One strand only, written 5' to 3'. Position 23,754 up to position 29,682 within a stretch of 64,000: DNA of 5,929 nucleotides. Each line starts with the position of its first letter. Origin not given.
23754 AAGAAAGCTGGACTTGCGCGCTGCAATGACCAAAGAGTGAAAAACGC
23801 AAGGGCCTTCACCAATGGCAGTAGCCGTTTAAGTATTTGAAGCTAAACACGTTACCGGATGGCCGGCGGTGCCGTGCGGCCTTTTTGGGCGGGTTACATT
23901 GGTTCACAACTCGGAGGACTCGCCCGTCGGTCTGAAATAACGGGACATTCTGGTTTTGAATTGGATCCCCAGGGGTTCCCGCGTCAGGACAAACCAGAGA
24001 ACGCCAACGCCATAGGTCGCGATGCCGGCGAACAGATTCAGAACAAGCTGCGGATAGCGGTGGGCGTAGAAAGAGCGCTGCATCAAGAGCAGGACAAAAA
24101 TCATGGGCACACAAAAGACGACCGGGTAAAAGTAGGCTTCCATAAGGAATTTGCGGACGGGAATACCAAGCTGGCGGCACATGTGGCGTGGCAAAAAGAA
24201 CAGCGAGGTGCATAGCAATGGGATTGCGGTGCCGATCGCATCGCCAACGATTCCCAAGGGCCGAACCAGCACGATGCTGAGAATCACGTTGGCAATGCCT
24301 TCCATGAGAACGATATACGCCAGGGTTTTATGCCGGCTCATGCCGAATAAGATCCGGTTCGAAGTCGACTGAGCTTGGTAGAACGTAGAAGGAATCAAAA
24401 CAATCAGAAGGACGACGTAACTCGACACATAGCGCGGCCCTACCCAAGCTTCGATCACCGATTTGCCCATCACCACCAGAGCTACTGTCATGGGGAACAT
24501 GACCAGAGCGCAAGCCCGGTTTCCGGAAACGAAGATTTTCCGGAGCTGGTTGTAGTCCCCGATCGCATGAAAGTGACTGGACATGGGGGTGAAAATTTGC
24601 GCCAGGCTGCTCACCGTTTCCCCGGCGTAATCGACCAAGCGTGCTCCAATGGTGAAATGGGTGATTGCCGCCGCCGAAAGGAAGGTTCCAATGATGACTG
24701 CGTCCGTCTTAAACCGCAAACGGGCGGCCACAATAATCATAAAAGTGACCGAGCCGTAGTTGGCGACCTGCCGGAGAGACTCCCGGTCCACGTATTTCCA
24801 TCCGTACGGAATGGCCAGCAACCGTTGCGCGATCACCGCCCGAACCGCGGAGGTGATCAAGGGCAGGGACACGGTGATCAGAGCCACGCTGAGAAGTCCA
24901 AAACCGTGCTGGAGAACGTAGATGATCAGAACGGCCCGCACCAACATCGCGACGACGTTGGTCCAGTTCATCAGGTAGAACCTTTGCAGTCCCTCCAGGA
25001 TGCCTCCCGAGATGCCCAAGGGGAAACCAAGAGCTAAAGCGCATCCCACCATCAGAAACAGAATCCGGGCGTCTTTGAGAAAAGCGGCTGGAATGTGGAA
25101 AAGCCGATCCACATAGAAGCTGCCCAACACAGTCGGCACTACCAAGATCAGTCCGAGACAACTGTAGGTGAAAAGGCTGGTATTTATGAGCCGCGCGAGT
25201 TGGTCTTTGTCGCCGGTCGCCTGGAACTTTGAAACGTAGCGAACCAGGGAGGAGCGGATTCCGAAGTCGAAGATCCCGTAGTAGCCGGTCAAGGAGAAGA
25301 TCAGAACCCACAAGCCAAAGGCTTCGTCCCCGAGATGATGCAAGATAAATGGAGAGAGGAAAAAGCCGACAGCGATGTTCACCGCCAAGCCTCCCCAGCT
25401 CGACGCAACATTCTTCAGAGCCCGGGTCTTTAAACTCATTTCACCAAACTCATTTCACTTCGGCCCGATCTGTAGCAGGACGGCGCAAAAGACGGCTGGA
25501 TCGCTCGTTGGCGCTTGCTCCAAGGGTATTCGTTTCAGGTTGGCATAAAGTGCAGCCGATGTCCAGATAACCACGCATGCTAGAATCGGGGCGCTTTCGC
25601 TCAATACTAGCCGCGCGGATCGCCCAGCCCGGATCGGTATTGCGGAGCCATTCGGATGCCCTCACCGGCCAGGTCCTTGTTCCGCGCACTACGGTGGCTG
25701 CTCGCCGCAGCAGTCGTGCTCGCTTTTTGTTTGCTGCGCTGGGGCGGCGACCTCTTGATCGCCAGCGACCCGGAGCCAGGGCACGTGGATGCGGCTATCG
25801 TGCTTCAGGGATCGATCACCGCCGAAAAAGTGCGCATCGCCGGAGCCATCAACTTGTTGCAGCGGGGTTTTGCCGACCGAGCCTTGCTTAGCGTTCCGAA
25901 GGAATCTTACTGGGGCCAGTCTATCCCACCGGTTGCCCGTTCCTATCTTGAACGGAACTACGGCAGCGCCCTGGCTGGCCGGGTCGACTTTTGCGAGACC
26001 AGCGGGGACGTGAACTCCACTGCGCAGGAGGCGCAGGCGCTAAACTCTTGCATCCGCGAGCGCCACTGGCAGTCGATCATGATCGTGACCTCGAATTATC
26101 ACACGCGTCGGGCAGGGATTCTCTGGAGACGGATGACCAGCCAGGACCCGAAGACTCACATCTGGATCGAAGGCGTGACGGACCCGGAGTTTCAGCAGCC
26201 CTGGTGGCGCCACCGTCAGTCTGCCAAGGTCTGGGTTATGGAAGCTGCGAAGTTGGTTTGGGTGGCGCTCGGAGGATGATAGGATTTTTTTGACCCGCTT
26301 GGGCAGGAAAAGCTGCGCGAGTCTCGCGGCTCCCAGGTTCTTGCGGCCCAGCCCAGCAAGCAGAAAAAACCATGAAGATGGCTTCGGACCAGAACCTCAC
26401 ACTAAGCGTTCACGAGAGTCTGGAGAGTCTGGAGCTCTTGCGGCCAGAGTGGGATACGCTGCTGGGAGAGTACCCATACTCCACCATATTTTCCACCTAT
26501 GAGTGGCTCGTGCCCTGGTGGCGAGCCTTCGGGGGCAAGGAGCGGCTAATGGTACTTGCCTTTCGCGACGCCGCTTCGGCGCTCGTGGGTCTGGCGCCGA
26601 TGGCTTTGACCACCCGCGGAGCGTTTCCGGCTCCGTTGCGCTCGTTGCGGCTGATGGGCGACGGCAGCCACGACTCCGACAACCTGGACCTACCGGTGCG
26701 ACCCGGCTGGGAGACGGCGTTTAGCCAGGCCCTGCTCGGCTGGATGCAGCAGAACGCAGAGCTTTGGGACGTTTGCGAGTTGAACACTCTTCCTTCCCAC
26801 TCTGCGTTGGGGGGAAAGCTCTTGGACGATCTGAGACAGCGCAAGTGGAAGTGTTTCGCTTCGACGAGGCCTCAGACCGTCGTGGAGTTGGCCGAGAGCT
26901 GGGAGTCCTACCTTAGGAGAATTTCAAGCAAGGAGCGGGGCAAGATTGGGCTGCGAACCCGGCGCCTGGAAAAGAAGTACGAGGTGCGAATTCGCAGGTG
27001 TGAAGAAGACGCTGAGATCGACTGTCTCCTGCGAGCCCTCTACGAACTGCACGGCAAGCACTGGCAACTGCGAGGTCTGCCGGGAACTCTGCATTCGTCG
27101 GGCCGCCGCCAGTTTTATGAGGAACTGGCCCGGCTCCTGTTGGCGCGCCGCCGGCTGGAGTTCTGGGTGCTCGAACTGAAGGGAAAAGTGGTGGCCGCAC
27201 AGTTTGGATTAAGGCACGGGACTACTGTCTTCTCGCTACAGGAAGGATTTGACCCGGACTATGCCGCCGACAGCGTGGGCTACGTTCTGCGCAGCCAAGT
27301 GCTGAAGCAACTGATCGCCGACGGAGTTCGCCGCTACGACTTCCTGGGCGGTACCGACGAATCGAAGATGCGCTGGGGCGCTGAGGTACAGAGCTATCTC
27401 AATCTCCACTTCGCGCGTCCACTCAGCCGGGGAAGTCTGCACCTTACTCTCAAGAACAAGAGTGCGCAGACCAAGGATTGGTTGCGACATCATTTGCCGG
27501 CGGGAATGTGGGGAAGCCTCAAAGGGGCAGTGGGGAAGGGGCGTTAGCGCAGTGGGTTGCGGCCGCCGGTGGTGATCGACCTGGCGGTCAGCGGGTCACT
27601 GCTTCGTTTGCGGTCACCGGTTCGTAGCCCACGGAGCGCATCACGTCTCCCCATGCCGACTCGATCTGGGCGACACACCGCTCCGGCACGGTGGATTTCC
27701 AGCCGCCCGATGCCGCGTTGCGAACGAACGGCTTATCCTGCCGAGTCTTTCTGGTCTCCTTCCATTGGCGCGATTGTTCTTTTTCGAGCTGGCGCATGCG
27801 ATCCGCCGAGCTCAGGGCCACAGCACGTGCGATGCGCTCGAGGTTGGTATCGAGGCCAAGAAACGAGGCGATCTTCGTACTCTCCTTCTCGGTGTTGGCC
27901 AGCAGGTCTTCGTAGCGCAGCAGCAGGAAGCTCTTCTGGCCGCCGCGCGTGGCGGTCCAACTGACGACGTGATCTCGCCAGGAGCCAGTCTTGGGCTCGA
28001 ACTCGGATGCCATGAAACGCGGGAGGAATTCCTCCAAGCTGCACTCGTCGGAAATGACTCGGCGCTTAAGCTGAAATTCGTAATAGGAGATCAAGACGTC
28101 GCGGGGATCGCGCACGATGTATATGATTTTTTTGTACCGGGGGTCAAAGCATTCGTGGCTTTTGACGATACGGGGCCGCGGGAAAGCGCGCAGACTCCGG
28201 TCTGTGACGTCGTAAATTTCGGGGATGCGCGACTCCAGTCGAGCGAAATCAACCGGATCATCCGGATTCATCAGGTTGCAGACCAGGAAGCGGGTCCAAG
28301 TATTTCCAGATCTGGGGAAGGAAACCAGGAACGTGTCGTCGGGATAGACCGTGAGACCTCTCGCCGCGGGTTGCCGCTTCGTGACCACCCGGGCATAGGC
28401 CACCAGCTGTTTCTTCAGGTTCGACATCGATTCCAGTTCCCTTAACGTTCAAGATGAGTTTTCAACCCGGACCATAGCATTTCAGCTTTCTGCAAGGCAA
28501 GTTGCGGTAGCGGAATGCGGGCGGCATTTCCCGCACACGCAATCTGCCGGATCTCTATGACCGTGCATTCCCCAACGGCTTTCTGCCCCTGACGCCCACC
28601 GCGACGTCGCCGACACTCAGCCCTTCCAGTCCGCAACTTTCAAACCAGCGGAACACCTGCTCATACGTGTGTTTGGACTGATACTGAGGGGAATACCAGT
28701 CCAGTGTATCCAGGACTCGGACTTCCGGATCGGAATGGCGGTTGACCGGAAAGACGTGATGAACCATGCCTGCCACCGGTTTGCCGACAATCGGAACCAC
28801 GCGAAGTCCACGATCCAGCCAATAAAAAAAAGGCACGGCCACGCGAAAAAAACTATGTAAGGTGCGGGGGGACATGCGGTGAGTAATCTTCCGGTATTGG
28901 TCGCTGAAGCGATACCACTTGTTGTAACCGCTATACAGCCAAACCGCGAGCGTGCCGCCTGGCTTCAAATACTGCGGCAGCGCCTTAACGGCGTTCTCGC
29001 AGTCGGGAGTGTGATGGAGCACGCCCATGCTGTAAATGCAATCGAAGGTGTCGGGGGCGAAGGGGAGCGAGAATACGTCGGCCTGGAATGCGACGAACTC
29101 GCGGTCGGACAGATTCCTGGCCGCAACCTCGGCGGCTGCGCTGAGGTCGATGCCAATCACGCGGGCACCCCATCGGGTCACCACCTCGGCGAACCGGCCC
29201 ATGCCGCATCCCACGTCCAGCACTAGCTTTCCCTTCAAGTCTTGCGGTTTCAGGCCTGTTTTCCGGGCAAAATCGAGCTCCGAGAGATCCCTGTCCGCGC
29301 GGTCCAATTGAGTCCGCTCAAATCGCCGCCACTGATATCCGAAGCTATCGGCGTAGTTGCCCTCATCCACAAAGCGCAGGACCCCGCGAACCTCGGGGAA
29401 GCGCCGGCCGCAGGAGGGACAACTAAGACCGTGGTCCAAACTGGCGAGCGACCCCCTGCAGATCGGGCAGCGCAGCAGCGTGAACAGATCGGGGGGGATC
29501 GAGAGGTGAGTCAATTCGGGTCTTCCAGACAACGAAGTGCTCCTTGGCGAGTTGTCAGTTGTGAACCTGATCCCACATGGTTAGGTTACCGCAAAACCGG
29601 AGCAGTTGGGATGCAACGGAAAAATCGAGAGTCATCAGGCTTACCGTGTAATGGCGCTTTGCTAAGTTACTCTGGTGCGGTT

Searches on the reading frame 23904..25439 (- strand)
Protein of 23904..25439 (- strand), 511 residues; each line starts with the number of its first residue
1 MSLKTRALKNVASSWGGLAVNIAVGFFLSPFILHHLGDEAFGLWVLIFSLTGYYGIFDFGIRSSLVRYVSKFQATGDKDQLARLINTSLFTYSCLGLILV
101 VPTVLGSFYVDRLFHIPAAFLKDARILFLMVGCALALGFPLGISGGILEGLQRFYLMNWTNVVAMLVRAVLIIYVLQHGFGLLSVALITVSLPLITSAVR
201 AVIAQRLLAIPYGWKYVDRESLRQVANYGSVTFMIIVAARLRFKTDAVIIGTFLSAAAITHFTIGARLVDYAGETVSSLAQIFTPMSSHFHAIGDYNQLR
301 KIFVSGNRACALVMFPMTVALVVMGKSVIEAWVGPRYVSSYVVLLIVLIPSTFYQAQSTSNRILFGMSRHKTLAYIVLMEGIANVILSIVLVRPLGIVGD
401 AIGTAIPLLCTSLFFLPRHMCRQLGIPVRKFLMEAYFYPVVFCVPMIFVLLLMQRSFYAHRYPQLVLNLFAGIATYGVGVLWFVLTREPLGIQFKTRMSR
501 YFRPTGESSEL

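Call 8: search_protein_families(library=pfam, proteins=[window:23904-25439:-], max_evalue=0.001)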
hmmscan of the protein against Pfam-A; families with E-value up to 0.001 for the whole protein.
window:23904-25439:- (511 aa): 2 families
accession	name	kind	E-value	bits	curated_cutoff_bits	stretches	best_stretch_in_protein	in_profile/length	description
PF13440.11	Polysacc_synt_3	-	1.1e-12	48.3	23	1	37-339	7-290/293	Polysaccharide biosynthesis protein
PF01554.23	MatE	-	4.4e-05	23.7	24.9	1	24-171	11-158/161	MatE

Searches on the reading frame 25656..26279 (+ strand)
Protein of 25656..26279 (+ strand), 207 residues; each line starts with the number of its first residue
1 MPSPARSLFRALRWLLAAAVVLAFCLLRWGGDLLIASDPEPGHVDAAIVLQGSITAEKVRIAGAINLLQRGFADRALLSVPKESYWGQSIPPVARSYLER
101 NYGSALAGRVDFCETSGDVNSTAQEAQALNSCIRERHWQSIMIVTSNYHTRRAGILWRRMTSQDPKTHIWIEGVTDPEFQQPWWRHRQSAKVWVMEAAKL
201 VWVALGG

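Call 8: search_protein_families(library=pfam, proteins=[window:25656-26279:+], max_evalue=0.001)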
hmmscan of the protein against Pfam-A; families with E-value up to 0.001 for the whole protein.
window:25656-26279:+ (207 aa): 1 family
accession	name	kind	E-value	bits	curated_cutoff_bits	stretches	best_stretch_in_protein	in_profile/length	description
PF02698.23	DUF218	-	9.1e-10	39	27.6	1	45-167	1-105/133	DUF218 domain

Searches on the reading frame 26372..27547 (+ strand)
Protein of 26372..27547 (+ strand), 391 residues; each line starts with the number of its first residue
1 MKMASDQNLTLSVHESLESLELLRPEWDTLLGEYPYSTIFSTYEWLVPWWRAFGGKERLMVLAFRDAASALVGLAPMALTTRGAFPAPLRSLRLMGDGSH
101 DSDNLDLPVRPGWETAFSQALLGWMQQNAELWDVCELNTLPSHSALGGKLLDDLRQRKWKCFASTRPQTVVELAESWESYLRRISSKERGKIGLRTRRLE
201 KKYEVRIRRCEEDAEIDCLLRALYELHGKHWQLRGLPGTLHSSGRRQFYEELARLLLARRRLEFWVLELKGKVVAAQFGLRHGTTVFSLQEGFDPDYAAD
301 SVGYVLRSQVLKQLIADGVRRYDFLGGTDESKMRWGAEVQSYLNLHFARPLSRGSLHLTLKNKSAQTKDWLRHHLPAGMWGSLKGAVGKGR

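Call 8: search_protein_families(library=pfam, proteins=[window:26372-27547:+], max_evalue=0.001)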
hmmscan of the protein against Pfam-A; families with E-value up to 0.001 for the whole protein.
window:26372-27547:+ (391 aa): 1 family
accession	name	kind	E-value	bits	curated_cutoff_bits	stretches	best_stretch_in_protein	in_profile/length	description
PF13480.13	Acetyltransf_6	-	3.1e-30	105.6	22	1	187-331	2-141/143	Acetyltransferase (GNAT) domain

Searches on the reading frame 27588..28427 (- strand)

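Call 8: search_protein_families(library=pfam, proteins=[window:27588-28427:-], max_evalue=0.001)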
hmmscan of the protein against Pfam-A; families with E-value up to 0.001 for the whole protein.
window:27588-28427:- (279 aa): 2 families
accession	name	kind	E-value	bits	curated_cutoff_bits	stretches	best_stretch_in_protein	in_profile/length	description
PF00685.33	Sulfotransfer_1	-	3.1e-38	132.1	22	1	29-264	1-252/255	Sulfotransferase domain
PF13469.12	Sulfotransfer_3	-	4.3e-10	40.7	27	1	100-194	126-214/216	Sulfotransferase family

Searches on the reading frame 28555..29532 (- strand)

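Call 8: search_protein_families(library=pfam, proteins=[window:28555-29532:-], max_evalue=0.001)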
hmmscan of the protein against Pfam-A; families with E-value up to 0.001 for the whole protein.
window:28555-29532:- (325 aa): 10 families
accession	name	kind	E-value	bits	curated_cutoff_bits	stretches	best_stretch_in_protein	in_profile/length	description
PF08241.18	Methyltransf_11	-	9.5e-22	77.9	21.2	1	105-196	1-94/95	Methyltransferase domain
PF13649.12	Methyltransf_25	-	1.2e-18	68.1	27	1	104-193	1-97/97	Methyltransferase domain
PF13489.12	Methyltransf_23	-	4.9e-18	65.8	27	1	96-227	18-152/164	Methyltransferase domain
PF13847.12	Methyltransf_31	-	1.6e-14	54.3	27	1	100-197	3-109/145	Methyltransferase domain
PF08242.18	Methyltransf_12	-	2.5e-14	54.2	30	1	105-195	1-98/98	Methyltransferase domain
PF08003.17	Methyltransf_9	-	6.6e-09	35.6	23.8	1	97-196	112-216/315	Protein of unknown function (DUF1698)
PF02353.26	CMAS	-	5.6e-07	29.6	27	1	91-197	57-164/273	Mycolic acid cyclopropane synthetase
PF01209.24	Ubie_methyltran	-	1e-06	28.7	20.1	1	97-222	44-175/233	ubiE/COQ5 methyltransferase family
PF03966.22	Trm112p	-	1e-05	25.8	22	1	15-46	3-36/40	Trm112p-like protein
PF01728.25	FtsJ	-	5.7e-05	23.5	24.1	1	98-159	20-81/181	FtsJ-like methyltransferase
